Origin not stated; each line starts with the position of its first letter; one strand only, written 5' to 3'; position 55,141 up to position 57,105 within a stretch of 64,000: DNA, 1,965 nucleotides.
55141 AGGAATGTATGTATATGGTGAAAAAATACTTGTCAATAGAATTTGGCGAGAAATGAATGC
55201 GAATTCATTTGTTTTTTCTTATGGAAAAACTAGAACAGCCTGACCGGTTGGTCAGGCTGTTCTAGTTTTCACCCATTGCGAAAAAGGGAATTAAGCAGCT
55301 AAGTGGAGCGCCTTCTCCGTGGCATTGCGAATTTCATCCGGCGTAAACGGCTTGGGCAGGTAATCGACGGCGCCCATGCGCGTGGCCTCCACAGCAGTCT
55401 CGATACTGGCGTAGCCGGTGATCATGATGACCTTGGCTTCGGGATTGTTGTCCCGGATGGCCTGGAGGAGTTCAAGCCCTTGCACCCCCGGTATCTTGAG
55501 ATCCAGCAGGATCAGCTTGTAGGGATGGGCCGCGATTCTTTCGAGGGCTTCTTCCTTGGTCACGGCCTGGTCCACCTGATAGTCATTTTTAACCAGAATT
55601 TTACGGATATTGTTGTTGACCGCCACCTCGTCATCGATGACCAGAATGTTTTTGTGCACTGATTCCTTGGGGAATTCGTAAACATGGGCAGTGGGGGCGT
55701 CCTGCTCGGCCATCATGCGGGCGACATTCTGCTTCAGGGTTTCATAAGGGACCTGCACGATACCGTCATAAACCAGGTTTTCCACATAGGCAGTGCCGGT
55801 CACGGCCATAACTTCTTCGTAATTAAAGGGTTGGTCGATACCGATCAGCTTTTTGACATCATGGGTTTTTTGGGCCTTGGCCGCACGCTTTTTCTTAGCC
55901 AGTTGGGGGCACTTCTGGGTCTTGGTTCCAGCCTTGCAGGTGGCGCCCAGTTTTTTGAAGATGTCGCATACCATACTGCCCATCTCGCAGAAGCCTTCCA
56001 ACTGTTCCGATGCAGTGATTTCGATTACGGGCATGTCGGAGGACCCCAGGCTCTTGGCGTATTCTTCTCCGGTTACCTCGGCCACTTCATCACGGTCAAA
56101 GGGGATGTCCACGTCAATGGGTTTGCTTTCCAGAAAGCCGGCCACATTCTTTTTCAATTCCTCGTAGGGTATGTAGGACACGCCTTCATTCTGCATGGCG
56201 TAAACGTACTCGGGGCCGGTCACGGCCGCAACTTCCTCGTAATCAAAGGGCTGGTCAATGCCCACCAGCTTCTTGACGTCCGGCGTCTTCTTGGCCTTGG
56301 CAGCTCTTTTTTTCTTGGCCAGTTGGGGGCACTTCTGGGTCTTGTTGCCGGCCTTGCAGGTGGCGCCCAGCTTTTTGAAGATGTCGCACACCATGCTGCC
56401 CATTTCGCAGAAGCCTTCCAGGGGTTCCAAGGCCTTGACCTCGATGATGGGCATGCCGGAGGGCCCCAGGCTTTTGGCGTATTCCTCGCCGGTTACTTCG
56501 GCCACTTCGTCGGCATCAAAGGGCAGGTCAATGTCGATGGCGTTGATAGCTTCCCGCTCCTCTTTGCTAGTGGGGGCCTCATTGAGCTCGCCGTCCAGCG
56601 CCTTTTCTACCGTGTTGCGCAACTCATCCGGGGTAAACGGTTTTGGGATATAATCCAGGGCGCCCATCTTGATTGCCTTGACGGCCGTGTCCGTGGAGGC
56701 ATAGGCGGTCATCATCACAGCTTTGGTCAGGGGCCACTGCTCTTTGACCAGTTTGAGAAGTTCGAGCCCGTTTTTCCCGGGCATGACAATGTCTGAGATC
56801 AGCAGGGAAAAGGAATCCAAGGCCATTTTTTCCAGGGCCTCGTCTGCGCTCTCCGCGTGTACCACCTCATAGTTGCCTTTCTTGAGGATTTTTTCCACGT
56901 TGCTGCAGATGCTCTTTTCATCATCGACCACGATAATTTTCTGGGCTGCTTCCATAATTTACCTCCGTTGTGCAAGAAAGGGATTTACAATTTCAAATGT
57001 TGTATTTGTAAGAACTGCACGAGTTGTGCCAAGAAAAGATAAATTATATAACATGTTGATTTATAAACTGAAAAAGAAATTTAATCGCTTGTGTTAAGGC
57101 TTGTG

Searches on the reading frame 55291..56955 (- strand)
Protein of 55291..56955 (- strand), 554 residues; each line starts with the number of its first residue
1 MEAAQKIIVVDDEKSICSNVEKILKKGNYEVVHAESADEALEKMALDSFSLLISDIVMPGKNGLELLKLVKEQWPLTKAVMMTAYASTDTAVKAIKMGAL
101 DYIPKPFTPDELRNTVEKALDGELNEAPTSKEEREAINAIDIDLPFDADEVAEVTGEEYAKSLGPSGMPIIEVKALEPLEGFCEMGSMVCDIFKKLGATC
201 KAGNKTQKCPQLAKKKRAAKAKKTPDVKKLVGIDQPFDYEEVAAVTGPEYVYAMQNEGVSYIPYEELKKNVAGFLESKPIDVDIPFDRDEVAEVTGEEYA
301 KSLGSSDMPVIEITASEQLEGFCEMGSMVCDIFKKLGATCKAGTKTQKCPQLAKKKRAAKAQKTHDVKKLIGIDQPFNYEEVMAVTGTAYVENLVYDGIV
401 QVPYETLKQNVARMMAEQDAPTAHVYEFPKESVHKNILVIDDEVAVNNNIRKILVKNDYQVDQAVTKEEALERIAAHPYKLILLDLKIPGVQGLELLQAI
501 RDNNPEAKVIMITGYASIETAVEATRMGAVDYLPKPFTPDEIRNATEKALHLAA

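Call 16: search_protein_families(library=pfam, proteins=[window:55291-56955:-], max_evalue=0.001)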
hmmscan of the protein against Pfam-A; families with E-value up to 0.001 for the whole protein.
window:55291-56955:- (554 aa): 2 families
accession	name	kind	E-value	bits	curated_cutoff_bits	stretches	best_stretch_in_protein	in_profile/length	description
PF00072.30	Response_reg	-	6e-59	197.5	30.2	2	437-546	1-110/111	Response regulator receiver domain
PF23198.2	PDE8A_N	-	7.3e-05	23.1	29.6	0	432-513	8-90/147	PDE8A-like, N-terminal domain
